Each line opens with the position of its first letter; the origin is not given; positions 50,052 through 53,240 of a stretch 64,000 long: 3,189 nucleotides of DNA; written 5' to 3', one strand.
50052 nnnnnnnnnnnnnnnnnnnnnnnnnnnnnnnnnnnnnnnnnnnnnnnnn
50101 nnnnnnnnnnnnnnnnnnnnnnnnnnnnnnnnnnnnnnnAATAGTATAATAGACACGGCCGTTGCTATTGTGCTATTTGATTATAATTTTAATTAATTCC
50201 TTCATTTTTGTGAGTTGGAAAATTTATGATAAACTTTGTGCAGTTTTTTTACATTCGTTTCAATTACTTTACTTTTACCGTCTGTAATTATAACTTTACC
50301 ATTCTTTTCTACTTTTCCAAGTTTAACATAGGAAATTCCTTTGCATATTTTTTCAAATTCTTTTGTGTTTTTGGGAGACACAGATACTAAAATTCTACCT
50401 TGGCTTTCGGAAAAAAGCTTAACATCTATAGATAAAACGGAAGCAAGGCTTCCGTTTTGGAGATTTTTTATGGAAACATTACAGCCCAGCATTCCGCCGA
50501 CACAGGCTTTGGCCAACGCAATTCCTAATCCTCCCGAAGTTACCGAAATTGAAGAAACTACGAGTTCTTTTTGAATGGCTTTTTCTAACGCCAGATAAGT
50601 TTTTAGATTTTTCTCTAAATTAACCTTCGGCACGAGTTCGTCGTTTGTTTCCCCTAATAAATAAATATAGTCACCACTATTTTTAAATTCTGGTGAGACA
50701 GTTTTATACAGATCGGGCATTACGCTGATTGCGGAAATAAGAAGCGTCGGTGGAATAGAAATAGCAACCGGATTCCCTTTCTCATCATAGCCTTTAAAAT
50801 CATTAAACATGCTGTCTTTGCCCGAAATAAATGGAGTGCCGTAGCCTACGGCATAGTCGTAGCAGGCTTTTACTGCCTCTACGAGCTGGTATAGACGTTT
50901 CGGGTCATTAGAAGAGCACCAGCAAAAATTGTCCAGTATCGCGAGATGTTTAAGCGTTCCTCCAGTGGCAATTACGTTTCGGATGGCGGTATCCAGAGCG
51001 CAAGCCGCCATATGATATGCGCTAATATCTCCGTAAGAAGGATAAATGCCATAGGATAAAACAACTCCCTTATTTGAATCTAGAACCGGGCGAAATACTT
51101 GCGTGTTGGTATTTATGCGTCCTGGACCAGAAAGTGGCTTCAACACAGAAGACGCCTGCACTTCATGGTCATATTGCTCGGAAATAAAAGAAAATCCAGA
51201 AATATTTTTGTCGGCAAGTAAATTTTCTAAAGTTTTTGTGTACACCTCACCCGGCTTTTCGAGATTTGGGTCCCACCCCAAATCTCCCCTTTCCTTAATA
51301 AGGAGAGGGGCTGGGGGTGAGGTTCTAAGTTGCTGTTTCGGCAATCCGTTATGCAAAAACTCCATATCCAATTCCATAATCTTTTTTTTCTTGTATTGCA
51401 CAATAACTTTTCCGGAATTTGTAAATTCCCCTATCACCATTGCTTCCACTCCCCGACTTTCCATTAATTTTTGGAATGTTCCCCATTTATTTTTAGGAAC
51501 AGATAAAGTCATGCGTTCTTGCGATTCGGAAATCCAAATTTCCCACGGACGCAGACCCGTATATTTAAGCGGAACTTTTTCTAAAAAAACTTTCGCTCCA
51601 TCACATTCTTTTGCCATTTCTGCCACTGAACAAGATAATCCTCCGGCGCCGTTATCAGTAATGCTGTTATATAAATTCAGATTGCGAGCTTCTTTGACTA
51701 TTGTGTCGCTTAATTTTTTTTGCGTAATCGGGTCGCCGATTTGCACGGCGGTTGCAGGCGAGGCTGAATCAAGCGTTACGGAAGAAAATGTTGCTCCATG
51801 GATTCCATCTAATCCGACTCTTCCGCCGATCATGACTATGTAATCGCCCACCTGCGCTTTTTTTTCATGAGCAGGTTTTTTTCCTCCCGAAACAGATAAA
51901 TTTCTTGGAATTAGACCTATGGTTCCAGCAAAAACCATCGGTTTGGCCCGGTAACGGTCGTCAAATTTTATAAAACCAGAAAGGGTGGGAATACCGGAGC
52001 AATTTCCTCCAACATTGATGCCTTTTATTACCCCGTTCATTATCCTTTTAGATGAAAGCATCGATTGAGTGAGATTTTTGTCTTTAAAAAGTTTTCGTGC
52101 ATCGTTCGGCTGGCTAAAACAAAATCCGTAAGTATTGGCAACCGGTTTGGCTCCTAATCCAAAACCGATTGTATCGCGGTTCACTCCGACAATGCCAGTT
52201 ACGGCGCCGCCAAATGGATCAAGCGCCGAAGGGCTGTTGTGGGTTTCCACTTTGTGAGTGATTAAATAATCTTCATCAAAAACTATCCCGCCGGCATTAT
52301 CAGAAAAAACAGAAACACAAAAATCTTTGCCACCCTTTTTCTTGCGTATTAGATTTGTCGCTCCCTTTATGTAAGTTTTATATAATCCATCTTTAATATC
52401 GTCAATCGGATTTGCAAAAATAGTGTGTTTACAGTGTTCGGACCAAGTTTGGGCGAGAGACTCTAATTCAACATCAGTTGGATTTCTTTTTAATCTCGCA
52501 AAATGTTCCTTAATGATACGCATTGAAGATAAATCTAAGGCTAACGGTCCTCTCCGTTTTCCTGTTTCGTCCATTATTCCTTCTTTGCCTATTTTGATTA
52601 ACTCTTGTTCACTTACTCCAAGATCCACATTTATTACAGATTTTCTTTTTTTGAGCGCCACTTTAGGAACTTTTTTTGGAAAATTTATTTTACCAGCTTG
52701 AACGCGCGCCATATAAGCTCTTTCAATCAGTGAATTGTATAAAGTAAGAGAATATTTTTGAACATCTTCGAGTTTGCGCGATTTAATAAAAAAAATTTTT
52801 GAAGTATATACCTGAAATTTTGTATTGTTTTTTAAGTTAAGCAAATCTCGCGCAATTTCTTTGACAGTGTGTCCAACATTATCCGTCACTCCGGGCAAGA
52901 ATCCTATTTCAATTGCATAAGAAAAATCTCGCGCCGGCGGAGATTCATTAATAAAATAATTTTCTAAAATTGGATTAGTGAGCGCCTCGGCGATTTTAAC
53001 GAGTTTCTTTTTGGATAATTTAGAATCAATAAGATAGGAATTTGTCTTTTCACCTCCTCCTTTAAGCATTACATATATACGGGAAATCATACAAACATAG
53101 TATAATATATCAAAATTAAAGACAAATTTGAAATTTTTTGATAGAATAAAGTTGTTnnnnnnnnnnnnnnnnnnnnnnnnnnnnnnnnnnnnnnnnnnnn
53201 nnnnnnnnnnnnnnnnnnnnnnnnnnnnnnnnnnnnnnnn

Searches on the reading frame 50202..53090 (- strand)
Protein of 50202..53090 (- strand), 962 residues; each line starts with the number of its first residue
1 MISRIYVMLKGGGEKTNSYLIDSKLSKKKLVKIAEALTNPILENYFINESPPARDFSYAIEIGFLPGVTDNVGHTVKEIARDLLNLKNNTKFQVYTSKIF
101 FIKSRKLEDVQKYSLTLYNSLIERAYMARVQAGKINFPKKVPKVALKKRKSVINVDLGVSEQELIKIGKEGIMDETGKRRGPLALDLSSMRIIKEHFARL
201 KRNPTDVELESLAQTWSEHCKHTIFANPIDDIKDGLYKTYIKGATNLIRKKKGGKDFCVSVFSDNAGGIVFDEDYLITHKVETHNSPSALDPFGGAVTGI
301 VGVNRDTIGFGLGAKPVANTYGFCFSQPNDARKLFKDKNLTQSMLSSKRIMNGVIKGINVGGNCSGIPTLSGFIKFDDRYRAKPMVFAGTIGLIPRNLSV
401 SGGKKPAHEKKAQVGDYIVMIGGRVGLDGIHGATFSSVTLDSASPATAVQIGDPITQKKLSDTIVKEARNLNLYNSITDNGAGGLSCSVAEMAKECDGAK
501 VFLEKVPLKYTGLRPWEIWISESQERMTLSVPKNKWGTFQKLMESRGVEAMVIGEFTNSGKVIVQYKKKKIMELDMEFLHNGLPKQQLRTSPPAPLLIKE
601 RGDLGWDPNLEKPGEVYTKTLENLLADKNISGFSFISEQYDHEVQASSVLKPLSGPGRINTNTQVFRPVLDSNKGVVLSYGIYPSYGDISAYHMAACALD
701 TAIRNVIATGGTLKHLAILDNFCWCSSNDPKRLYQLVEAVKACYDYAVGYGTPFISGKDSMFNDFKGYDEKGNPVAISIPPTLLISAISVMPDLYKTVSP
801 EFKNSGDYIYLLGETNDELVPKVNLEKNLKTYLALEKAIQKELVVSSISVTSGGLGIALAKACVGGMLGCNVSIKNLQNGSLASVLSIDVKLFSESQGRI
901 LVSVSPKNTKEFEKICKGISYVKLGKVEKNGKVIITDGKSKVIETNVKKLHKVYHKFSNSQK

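Call 69: search_protein_families(library=ncbifam, proteins=[window:50202-53090:-], max_evalue=0.00001)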
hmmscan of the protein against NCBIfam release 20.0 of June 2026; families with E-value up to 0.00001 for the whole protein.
window:50202-53090:- (962 aa): 6 families
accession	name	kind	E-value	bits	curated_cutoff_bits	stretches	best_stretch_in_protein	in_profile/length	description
TIGR01736.1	FGAM_synth_II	equivalog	5.4e-138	461.4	525.75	1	198-957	11-713/718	phosphoribosylformylglycinamidine synthase subunit PurL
NF002290.1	PRK01213.1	equivalog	1.1e-137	460.2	648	1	198-957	11-718/723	phosphoribosylformylglycinamidine synthase subunit PurL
TIGR01857.1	FGAM-synthase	equivalog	1.4e-84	284.6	1057.05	2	271-929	308-936/1239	phosphoribosylformylglycinamidine synthase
NF003672.0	PRK05297.1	equivalog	4.7e-77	259.6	783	1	179-958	174-986/1290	phosphoribosylformylglycinamidine synthase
TIGR01735.1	FGAM_synt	equivalog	9.1e-64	215.5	1123.05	1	175-958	171-1002/1307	phosphoribosylformylglycinamidine synthase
NF010690.0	PRK14090.1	equivalog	9.9e-56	189.3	1047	2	345-582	107-338/601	phosphoribosylformylglycinamidine synthase subunit PurL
